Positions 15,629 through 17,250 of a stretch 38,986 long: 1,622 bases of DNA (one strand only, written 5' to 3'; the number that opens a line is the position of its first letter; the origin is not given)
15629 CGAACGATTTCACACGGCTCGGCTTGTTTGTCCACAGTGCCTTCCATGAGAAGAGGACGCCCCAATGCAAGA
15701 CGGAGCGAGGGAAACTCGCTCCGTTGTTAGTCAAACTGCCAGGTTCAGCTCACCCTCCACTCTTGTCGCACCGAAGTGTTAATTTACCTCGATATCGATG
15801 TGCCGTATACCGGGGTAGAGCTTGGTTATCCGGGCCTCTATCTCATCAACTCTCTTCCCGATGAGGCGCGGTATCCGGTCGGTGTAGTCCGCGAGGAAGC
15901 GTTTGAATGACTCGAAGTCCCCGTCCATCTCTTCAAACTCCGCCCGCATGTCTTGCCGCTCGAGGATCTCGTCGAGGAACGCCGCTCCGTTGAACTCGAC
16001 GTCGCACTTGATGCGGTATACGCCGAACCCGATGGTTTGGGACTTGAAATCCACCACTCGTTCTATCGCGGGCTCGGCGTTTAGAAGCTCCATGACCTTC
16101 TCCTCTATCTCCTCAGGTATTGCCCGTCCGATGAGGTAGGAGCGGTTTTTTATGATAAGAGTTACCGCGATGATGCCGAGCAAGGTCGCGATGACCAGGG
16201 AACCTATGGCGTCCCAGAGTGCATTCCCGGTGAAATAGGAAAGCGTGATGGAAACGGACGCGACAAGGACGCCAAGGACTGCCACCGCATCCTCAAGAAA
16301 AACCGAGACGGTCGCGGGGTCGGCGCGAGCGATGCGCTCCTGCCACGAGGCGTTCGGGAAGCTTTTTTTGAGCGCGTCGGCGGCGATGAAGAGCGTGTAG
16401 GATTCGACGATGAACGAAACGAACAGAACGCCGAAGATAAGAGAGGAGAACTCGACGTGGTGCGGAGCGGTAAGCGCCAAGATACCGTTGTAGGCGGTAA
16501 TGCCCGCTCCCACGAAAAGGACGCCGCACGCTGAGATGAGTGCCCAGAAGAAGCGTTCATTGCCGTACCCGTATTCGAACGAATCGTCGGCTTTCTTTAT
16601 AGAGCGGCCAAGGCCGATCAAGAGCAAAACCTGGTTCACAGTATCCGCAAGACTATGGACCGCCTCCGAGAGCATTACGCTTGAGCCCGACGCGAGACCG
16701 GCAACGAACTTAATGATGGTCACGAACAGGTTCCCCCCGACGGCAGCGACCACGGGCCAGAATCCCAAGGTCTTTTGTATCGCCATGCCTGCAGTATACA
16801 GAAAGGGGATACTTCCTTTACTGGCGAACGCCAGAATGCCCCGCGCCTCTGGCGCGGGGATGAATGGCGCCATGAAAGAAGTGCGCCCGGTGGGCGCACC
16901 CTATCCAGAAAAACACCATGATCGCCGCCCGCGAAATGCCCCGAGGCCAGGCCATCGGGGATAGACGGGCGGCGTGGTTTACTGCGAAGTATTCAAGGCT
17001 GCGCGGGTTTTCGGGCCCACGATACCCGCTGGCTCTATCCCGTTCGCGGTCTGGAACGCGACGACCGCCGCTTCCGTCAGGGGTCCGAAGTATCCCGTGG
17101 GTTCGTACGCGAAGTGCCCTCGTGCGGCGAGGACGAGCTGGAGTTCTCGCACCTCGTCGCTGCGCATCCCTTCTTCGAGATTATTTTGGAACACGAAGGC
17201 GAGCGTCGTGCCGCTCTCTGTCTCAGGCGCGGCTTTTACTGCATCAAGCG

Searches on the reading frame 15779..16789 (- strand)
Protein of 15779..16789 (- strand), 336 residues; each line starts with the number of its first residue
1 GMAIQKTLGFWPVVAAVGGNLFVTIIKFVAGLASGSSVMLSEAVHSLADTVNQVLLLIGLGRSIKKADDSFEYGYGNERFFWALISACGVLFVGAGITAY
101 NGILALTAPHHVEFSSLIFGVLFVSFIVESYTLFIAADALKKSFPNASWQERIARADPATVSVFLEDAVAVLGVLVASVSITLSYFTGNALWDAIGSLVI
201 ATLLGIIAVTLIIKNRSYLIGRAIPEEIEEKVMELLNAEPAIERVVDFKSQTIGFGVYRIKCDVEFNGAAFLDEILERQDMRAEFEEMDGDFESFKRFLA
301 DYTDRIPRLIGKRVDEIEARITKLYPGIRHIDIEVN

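Call 29: search_protein_families(library=pfam, proteins=[window:15779-16789:-], max_evalue=0.001)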
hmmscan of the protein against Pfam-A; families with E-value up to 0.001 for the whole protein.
window:15779-16789:- (336 aa): 1 family
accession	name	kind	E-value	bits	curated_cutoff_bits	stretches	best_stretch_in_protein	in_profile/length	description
PF01545.26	Cation_efflux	-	2.9e-33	115.8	26.6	1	14-219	2-197/198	Cation efflux family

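Call 46: find_homologous_proteins(query=window:15779-16789:-, max_evalue=1e-30)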
Query window:15779-16789:- (336 aa): 625 proteins with E <= 1e-30 among 8000 candidates; the best 120 are listed.
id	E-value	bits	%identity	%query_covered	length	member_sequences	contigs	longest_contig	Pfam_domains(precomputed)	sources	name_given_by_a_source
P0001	6.0e-213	724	100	100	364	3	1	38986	PF01545.27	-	-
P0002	5.2e-170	583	77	100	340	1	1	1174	PF01545.27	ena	-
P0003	3.9e-168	577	75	100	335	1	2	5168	PF01545.27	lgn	-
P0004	4.1e-167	574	75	100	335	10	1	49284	PF01545.27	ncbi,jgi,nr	ncbi:cation diffusion facilitator family transporter [Candidatus Parcubacteria bacterium]|nr:MAG: ca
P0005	2.2e-162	558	73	100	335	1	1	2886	PF01545.27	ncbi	-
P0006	5.0e-162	557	72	100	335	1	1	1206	PF01545.27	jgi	jgi:solute carrier family 30 (zinc transporter), member 9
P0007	7.8e-162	556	73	100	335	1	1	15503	PF01545.27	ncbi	-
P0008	5.5e-160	550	72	100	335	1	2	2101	PF01545.27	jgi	jgi:zinc transporter 9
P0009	1.0e-159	549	72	100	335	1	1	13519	PF01545.27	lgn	-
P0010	2.0e-158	545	70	100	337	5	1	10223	PF01545.27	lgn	-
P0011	7.3e-157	540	71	100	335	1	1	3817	PF01545.27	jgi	jgi:zinc transporter 9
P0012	4.0e-156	537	70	100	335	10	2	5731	PF01545.27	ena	-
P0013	6.4e-156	537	71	100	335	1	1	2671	PF01545.27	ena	-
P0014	1.8e-155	535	69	100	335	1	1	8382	PF01545.27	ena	-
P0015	6.3e-155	534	72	100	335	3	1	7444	PF01545.27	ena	-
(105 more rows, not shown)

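Call 48: find_encoding_contigs(protein=P0004, flank=4000, max_places=3)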
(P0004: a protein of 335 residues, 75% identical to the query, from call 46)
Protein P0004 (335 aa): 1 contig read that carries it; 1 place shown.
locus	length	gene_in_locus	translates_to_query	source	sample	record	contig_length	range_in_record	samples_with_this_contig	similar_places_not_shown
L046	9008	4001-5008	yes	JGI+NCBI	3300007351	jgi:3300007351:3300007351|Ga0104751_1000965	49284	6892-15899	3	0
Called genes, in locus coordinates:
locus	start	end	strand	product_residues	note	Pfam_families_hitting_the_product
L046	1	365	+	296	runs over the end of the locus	PF01435:Peptidase_M48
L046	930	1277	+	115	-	-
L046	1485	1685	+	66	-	PF00313:CSD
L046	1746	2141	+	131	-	-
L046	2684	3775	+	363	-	PF00270:DEAD, PF04851:ResIII, PF00271:Helicase_C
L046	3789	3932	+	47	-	-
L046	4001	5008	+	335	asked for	PF01545:Cation_efflux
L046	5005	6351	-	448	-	PF03448:MgtE_N, PF00571:CBS, PF01769:MgtE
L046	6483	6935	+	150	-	PF00156:Pribosyltran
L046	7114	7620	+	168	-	PF13238:AAA_18 (weak), PF01202:SKI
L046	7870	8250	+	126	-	-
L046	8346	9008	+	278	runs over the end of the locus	PF00215:OMPdecase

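Call 49: find_encoding_contigs(protein=P0007, flank=4000, max_places=2)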
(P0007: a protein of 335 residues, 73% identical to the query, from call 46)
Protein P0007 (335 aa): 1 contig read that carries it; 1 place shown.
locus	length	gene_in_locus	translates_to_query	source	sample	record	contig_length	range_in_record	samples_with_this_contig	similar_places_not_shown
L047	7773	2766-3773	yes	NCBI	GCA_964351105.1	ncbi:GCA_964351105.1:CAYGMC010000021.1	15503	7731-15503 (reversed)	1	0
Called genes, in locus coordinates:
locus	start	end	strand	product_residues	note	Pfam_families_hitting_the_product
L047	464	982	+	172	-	-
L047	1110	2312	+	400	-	PF17210:SdrD_B, PF17802:SpaA (weak), PF13620:CarboxypepD_reg (weak), PF22904:NOMO1-like_2nd (weak)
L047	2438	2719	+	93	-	PF08922:DUF1905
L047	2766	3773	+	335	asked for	PF01545:Cation_efflux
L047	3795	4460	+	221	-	PF08239:SH3_3, PF01551:Peptidase_M23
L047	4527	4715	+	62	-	-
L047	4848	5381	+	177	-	PF13302:Acetyltransf_3, PF00583:Acetyltransf_1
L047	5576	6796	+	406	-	PF00270:DEAD, PF04851:ResIII, PF00271:Helicase_C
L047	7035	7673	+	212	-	-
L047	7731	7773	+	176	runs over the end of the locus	PF01863:YgjP-like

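Call 50: find_encoding_contigs(protein=P0003, flank=4000, max_places=2)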
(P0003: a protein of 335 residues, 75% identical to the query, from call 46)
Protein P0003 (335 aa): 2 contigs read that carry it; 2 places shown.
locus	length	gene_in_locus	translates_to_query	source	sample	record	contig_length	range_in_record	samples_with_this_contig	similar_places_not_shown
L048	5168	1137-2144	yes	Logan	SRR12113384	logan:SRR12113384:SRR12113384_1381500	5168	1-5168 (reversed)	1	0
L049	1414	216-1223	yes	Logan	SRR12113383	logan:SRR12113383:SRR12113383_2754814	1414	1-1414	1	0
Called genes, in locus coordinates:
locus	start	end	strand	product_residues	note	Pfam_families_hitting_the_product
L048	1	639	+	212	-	?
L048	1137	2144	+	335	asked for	PF01545:Cation_efflux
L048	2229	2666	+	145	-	PF01047:MarR, PF12802:MarR_2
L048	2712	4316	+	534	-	PF25973:BSH_CzcB (faint), PF25967:RND-MFP_C (faint)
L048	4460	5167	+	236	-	?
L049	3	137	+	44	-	?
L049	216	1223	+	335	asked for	PF01545:Cation_efflux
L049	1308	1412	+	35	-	?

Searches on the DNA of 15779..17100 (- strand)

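Call 10: search_rna_families(source=window, start=16700, end=17100, threshold=evalue, max_evalue=10, show_alignments=3)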
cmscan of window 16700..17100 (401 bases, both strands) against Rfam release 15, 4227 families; matches with E-value up to 10: 2.
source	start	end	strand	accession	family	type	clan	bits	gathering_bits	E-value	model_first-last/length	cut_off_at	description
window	16947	16968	+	RF01109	SBRMV1_UPD-PKd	Cis-reg;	-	14.7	33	7.2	1-21/21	no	Pseudoknot of upstream pseudoknot domain (UPD) of the 3'UTR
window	16810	16836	-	RF03050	RAGATH-25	Gene; sRNA;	-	11.1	49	5.7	1-50/50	no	RAGATH-25 RNA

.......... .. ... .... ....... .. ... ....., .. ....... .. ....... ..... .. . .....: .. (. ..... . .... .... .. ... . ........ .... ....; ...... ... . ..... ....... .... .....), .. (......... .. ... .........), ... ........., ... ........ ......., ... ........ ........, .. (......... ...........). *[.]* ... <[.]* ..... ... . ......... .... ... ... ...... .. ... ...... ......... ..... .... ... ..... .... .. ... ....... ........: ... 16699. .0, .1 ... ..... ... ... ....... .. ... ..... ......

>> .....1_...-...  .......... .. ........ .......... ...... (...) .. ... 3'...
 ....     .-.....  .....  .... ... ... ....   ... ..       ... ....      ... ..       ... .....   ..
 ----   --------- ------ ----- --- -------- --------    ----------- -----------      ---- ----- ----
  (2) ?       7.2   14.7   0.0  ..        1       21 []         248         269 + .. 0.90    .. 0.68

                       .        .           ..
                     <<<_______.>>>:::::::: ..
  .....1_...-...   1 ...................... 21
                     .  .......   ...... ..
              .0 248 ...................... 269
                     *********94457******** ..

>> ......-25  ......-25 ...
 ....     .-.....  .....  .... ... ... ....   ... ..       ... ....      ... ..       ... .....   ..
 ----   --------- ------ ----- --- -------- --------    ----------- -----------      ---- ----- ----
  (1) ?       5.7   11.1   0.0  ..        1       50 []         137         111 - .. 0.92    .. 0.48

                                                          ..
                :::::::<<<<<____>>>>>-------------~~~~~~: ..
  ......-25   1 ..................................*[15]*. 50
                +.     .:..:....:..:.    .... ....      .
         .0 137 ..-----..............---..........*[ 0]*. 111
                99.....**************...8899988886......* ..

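Call 51: search_with_rna_model(model_id=R1, sources=[L046, L047, L048, L049], max_evalue=1)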
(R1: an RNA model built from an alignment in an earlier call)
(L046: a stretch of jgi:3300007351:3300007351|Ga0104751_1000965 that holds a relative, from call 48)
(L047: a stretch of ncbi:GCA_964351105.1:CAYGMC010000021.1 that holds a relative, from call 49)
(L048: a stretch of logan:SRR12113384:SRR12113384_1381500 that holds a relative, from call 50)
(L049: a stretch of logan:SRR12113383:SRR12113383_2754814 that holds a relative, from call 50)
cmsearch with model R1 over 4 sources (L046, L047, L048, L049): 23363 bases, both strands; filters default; matches with E-value up to 1: 1.
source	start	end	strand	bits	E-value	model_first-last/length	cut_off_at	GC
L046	1671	1754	+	10.9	0.096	1-163/163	no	0.51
